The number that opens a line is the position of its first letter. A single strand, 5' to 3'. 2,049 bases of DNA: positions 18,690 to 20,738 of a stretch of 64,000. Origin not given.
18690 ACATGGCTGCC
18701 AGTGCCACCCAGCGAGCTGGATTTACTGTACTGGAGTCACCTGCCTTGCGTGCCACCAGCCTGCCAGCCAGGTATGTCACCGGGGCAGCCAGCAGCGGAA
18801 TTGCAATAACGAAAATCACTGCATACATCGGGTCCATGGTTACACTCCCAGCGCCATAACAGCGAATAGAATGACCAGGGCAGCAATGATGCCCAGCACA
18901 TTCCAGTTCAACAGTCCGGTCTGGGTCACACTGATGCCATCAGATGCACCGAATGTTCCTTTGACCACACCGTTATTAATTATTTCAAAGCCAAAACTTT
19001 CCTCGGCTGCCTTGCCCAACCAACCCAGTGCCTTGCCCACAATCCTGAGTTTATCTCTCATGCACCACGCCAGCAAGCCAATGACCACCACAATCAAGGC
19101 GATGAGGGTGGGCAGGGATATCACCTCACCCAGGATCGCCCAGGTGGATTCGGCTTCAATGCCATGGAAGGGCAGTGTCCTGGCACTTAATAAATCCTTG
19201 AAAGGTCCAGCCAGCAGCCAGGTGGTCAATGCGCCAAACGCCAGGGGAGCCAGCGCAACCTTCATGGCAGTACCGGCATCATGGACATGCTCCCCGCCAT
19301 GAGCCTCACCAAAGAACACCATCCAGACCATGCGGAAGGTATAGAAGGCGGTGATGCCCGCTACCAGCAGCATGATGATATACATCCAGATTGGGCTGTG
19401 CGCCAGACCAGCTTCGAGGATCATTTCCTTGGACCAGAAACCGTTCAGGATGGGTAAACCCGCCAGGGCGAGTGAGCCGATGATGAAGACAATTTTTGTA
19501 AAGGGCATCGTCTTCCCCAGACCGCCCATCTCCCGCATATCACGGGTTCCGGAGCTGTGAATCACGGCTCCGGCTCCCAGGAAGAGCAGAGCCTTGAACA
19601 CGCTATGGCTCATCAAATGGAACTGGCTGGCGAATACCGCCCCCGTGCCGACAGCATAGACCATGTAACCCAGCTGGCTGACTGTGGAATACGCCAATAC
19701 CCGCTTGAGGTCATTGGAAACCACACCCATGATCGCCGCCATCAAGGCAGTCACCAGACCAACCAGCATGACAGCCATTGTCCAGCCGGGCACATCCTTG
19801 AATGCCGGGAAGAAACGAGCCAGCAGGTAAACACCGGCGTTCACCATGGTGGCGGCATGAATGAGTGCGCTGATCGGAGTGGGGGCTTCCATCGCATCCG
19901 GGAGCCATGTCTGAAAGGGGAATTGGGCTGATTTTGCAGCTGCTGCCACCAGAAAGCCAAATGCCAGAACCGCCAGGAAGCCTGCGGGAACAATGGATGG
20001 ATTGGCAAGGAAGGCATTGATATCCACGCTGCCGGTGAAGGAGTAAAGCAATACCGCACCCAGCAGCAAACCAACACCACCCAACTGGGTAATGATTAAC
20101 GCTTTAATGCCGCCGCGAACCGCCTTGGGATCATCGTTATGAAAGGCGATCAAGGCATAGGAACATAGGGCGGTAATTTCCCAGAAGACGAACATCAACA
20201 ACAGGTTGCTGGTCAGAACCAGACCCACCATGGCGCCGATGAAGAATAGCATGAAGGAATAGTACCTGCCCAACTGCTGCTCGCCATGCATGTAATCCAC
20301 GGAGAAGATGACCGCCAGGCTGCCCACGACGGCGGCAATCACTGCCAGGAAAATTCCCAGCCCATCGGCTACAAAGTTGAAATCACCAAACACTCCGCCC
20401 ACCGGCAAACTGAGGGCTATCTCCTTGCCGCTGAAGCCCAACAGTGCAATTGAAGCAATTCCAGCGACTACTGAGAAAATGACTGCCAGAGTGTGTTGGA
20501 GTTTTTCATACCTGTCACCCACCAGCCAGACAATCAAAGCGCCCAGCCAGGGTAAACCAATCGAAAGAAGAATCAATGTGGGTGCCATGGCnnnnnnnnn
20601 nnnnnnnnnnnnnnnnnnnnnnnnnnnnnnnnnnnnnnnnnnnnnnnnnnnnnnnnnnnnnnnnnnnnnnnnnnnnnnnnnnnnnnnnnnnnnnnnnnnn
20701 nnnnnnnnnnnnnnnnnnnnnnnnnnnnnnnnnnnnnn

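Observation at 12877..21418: Complex-I-shaped [NiFe]-hydrogenase: a nuoJKL(M/N)-ABCD-HI gene set whose NuoD homologue keeps all four Ni-Fe cysteines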

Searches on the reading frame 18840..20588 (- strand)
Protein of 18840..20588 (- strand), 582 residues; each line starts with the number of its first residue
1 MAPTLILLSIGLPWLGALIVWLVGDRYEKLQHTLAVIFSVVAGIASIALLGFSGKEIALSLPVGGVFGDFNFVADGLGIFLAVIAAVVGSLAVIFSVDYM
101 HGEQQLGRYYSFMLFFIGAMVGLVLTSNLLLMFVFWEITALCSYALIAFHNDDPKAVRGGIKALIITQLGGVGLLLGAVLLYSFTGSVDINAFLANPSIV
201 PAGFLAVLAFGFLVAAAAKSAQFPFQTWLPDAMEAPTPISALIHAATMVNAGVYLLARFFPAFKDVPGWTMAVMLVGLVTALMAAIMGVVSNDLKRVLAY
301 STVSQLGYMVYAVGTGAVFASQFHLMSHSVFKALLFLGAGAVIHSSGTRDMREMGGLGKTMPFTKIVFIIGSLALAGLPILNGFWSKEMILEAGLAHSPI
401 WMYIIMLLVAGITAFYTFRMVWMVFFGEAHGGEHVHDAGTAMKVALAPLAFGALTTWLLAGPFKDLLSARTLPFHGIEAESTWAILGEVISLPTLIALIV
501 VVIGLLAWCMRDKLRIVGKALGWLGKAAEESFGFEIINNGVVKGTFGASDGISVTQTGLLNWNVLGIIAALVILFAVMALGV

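Call 3: search_protein_families(library=pfam, proteins=[window:18840-20588:-], max_evalue=0.1)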
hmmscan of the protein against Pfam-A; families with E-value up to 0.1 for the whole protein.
window:18840-20588:- (582 aa): 2 families
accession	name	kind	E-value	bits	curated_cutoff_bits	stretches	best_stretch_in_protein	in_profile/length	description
PF00361.26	Proton_antipo_M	-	6.9e-78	262.3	21.5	1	127-413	2-294/294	NADH:quinone oxidoreductase/Mrp antiporter, TM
PF00662.26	Proton_antipo_N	-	1.3e-08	35.1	24.5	1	64-110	5-51/51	NADH-Ubiquinone oxidoreductase (complex I), chain 5 N-terminus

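Call 4: search_protein_families(library=ncbifam, proteins=[window:18840-20588:-], max_evalue=0.1)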
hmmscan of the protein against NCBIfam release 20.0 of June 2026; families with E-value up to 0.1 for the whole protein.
window:18840-20588:- (582 aa): 76 families (the best 25 are shown)
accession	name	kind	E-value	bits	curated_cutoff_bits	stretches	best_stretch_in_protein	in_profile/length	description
NF005141.0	PRK06590.1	equivalog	1.4e-138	463.6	556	1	5-543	4-546/615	NADH-quinone oxidoreductase subunit L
TIGR01974.1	NDH_I_L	subfamily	1.2e-127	427.4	407.5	1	5-539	2-562/630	NADH-quinone oxidoreductase subunit L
NF009288.0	PRK12648.1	equivalog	2.1e-110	370.3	1104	1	7-576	4-587/954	monovalent cation/H+ antiporter subunit A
NF009287.0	PRK12647.1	equivalog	7e-108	362.1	937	1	66-578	66-581/773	putative monovalent cation/H+ antiporter subunit A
NF005626.0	PRK07376.1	equivalog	2.3e-102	343.4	963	1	68-434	83-463/675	NAD(P)H-quinone oxidoreductase subunit 5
NF005097.0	PRK06525.1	equivalog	3.7e-100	335.9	430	1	5-455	4-470/480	hydrogenase 4 subunit D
NF009290.0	PRK12650.1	equivalog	1.5e-99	334.2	980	1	69-519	74-531/966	DUF4040 family protein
TIGR00940.1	2a6301s01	subfamily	1.1e-98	331.5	920.45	1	36-454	37-483/793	monovalent cation:proton antiporter subunit A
NF009285.0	PRK12645.1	equivalog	4.2e-97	326.3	1028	1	7-456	5-487/804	Na+/H+ antiporter subunit A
NF009289.0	PRK12649.1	equivalog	1.3e-94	318.1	1117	1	5-455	6-480/789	putative monovalent cation/H+ antiporter subunit A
NF009284.0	PRK12644.1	equivalog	1.9e-93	314.2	962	1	69-575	67-580/975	Na+/H+ antiporter subunit A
NF040617.1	F420_dehyd_FpoL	exception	4.1e-90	303.4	1050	1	35-456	38-497/669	F420H2 dehydrogenase subunit FpoL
NF009286.0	PRK12646.1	equivalog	8.5e-83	279.2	1063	1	68-429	70-459/800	DUF4040 family protein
NF006240.0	PRK08376.1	subfamily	9.3e-71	239.3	662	1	20-452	21-484/521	putative monovalent cation/H+ antiporter subunit D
NF009310.0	PRK12668.1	equivalog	4.5e-69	233.8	564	1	16-467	16-441/584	Na(+)/H(+) antiporter subunit D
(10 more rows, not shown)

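Call 34: search_solved_structures(query=window:18840-20588:-, max_evalue=1e-20, show_alignments=0)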
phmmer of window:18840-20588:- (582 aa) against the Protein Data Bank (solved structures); distinct sequences matched with E-value up to 1e-20: 59.
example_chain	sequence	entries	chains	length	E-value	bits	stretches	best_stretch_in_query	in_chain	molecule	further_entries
6hum_F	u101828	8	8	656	1.5e-87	298.2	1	64-429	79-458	NADH dehydrogenase subunit 5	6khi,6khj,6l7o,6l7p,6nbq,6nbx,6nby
7wff_F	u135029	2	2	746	5.6e-84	286.4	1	35-428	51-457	NAD(P)H-quinone oxidoreductase subunit 5, chloroplastic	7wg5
9grx_F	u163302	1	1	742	3.4e-82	280.5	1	69-428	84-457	NAD(P)H-quinone oxidoreductase subunit 5, chloroplastic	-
8e9g_L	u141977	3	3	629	7.4e-81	276.1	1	7-457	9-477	NADH-quinone oxidoreductase, L subunit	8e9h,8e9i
7eu3_F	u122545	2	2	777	4.6e-80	273.5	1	33-427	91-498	NAD(P)H-quinone oxidoreductase subunit F | NADH-plastoquinone oxidoreductase subunit 5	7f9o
4he8_L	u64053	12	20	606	2.3e-79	271.2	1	7-508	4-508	NADH-quinone oxidoreductase subunit 12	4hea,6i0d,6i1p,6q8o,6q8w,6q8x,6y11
3rko_L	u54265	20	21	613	3.9e-77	263.8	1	6-515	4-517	NADH-QUINONE OXIDOREDUCTASE SUBUNIT L | Proton-translocating NADH-quinone oxidoreductase, chain L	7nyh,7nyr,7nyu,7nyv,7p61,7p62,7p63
8qby_L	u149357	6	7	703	4e-77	263.8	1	47-464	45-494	NADH dehydrogenase subunit L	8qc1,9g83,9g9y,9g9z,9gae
7z7r_L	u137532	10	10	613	1.1e-76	262.4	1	6-516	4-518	NADH dehydrogenase subunit L | NADH-quinone oxidoreductase subunit L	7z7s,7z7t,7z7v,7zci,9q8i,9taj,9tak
7ar7_L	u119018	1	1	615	3.2e-75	257.5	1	7-506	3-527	NADH-ubiquinone oxidoreductase chain 5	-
7aqq_L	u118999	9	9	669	3.4e-75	257.4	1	7-506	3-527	NADH-ubiquinone oxidoreductase chain 5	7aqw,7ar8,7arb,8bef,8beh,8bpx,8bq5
7a23_a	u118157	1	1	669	6.2e-75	256.5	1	7-503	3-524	Nad5m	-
8e73_5M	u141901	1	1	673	3.6e-73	250.7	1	23-461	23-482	Nad5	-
6z16_A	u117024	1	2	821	2.5e-72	247.9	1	69-457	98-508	Multisubunit Na+/H+ antiporter, A subunit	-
7qru_A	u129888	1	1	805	2.3e-70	241.4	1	68-454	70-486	Na+/H+ antiporter subunit A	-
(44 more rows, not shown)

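Call 85: search_solved_structures(query=A4, max_evalue=1e-40, show_alignments=0)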
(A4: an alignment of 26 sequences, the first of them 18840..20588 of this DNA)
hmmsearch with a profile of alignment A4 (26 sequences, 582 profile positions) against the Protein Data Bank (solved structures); distinct sequences matched with E-value up to 1e-40: 44.
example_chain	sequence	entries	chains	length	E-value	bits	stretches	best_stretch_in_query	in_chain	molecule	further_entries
6hum_F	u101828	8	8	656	2e-105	357.1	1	11-551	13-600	NADH dehydrogenase subunit 5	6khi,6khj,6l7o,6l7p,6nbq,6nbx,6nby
8e9g_L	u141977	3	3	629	1.1e-102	348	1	6-508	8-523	NADH-quinone oxidoreductase, L subunit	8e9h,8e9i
7z7r_L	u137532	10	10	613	1.2e-102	347.9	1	5-541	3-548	NADH dehydrogenase subunit L | NADH-quinone oxidoreductase subunit L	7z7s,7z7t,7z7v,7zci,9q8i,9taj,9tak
3rko_L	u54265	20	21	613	1.7e-102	347.5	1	5-540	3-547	NADH-QUINONE OXIDOREDUCTASE SUBUNIT L | Proton-translocating NADH-quinone oxidoreductase, chain L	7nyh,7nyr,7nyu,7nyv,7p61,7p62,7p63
4he8_L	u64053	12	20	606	1.9e-102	347.3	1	9-560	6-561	NADH-quinone oxidoreductase subunit 12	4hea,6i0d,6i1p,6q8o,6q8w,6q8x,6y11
7wff_F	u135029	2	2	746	2.3e-101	343.7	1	35-429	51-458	NAD(P)H-quinone oxidoreductase subunit 5, chloroplastic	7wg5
9grx_F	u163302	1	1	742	3.9e-100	339.7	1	57-428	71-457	NAD(P)H-quinone oxidoreductase subunit 5, chloroplastic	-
7eu3_F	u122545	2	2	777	5.7e-99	335.8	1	34-432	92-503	NAD(P)H-quinone oxidoreductase subunit F | NADH-plastoquinone oxidoreductase subunit 5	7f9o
8qby_L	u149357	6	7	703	1.1e-97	331.5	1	62-463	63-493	NADH dehydrogenase subunit L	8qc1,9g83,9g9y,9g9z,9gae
7ar7_L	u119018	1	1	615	7.4e-94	318.9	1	8-523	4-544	NADH-ubiquinone oxidoreductase chain 5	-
7aqq_L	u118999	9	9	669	1.2e-93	318.2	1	8-523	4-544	NADH-ubiquinone oxidoreductase chain 5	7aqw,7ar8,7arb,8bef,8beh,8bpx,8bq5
7a23_a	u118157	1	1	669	3.7e-93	316.6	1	8-517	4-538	Nad5m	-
8e73_5M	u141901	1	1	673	4.1e-90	306.6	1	21-499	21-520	Nad5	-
6z16_A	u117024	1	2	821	1.4e-86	294.9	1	70-455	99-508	Multisubunit Na+/H+ antiporter, A subunit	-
7v2c_l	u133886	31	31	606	1.9e-85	291.2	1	35-456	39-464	NADH-ubiquinone oxidoreductase chain 5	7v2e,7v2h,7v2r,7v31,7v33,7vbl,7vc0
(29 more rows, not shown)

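Call 89: find_homologous_proteins(query=window:18840-20588:-, max_evalue=1e-20)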
Query window:18840-20588:- (582 aa): 8000 proteins with E <= 1e-20 among 8000 candidates; the best 120 are listed.
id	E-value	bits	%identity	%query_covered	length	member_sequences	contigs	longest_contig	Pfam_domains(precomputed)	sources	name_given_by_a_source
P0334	0.0e+0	1236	100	100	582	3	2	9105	PF00662.27,PF00361.26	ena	-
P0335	0.0e+0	1045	84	100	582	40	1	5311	PF00662.27,PF00361.26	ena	-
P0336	1.5e-274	930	73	99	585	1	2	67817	PF00662.27,PF00361.26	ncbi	-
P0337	1.6e-274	930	74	99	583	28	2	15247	PF00662.27,PF00361.26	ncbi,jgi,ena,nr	ncbi:MAG: NADH-quinone oxidoreductase subunit L [Longilinea sp.]|nr:NADH-quinone oxidoreductase subu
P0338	4.4e-274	929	73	99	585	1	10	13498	PF00662.27,PF00361.26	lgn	-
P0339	2.1e-271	920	72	100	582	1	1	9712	PF00662.27,PF00361.26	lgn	-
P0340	4.5e-268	909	71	100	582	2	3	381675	PF00662.27,PF00361.26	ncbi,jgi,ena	jgi:NADH-quinone oxidoreductase subunit L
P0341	2.7e-267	907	71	100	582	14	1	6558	PF00662.27,PF00361.26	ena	-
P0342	7.1e-267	905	72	98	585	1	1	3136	PF00662.27,PF00361.26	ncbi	-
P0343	2.6e-266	903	73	100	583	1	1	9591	PF00662.27,PF00361.26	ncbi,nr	ncbi:MAG TPA: NADH-quinone oxidoreductase subunit L [Longilinea sp.]|nr:NADH-quinone oxidoreductase 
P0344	1.3e-265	901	72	99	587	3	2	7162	PF00662.27,PF00361.26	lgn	-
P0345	3.1e-265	900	72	100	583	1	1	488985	PF00662.27,PF00361.26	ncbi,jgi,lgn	-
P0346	5.9e-265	899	72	100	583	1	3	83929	PF00662.27,PF00361.26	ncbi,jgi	-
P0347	1.8e-264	897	72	100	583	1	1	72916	PF00662.27,PF00361.26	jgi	jgi:NADH-quinone oxidoreductase subunit L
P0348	1.8e-264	897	72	100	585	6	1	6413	PF00662.27,PF00361.26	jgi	-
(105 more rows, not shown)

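Call 96: predict_structure(alignment_id=A7)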
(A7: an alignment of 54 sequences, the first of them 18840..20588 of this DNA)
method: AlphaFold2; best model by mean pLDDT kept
length: 582 residues; sequences in the alignment: 54
mean_pLDDT: 81.1   pTM: 0.85
mean pLDDT of the five models: 81.1, 80.4, 78.3, 77.7, 76.0
residues with pLDDT >= 90: 178; 70-90: 282; 50-70: 101; < 50: 21
segments of 3 or more residues with pLDDT < 50: 223-227, 556-560, 580-582
pLDDT, mean of each block of 10 residues (from residue 1): 95 95 87 94 95 91 83 91 91 90 84 91 91 88 75 64 73 84 87 88 89 74 50 58 61 86 93 90 84 82 87 92 89 88 85 88 93 75 69 89 93 91 86 78 93 87 87 83 74 77 84 77 65 53 62 50 57 58 34
secondary structure, 60 per line:
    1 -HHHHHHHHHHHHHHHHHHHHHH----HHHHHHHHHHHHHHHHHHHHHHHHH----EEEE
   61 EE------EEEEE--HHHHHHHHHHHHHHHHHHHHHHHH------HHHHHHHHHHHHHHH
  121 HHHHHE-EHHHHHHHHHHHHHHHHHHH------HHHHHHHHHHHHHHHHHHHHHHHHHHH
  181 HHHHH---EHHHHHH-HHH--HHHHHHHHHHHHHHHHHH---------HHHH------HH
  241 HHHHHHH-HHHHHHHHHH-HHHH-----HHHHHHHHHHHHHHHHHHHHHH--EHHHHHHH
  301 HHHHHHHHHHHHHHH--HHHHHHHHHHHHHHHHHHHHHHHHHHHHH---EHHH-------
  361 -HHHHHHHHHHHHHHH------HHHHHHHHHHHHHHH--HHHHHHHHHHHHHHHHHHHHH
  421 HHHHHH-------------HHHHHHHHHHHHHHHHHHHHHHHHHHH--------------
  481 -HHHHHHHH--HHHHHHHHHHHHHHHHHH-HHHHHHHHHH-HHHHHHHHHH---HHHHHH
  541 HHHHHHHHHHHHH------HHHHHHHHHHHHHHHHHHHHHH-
elements in order: H2-23 H28-52 E57-62 E69-73 H76-99 H106-125 H129-147 H154-185 H190-195 H202-219 H229-232 H239-247 H249-258 H260-263 H269-290 H294-315 H318-346 H362-376 H383-397 H400-426 H440-466 H482-489 H492-509 H511-520 H522-531 H535-553 H560-581

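Call 98: fold_search(model_id=the predicted structure, library=pdb)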
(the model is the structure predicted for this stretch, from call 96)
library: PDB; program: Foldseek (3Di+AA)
matches with E <= 10: 492; with E <= 0.001: 194
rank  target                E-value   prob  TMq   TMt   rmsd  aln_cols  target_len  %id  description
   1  8e9g_L                5.1e-29  1.00  0.79  0.73  15.7       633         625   32  Mycobacterial respiratory complex I with both quinone positions modelled (released 2022-10-12)
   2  8e9i_L                8.5e-29  1.00  0.81  0.76  13.7       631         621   34  Mycobacterial respiratory complex I, semi-inserted quinone (released 2022-10-12)
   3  6khj_F                7.6e-28  1.00  0.74  0.67  16.5       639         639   33  Supercomplex for electron transfer (released 2020-02-12)
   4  7p63_L                5.1e-27  1.00  0.69  0.68  19.8       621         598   32  Complex I from E. coli, DDM/LMNG-purified, under Turnover at pH 6, Closed state (released 2022-09-21)
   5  9q8i_L                8.5e-27  1.00  0.74  0.70  17.1       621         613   33  Cryo-EM structure of E. coli complex I variant V96P/N142M (NuoE) (released 2025-11-05)
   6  7z84_L                1.0e-26  1.00  0.72  0.69  17.8       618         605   32  Complex I from E. coli, DDM/LMNG-purified, under Turnover at pH 8, Open-ready state (released 2022-09-21)
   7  9g9y_L                1.1e-26  1.00  0.82  0.72   8.7       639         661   30  Respiratory supercomplex CI2-CIII2-CIV2 (megacomplex) from alphaproteobacterium (released 2026-02-04)
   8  3rko_B                1.3e-26  1.00  0.83  0.79  13.4       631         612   32  Crystal structure of the membrane domain of respiratory complex I from E. coli at 3.0 angstrom resolution (released 2011-08-03)
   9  8bpx_L                1.6e-26  1.00  0.83  0.73   7.6       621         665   29  Cryo-EM structure of the Arabidopsis thaliana I+III2 supercomplex (Complete composition) (released 2023-01-25)
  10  9g83_L                1.7e-26  1.00  0.83  0.74   8.6       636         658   30  Respiratory supercomplex CI1-CIII2-CIV2-(cbb3)1 from alphaproteobacterium (released 2026-02-04)
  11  7p64_L                2.3e-26  1.00  0.72  0.69  17.7       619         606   32  Complex I from E. coli, DDM/LMNG-purified, under Turnover at pH 6, Open state (released 2022-09-21)
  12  8qc1_L                2.5e-26  1.00  0.81  0.77   4.4       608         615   30  Respiratory complex I from Paracoccus denitrificans in MSP2N2 nanodiscs (ND4 & ND5 focus refinement) (released 2024-09-11)
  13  6hum_F                3.0e-26  1.00  0.72  0.69  17.2       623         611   32  Structure of the photosynthetic complex I from Thermosynechococcus elongatus (released 2019-01-09)
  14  7z7s_L                3.1e-26  1.00  0.70  0.68  19.4       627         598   32  Complex I from E. coli, LMNG-purified, under Turnover at pH 6, Closed state (released 2022-09-21)
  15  8e73_5M               3.2e-26  1.00  0.84  0.74   3.4       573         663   30  Vigna radiata supercomplex I+III2 (full bridge) (released 2023-01-11)
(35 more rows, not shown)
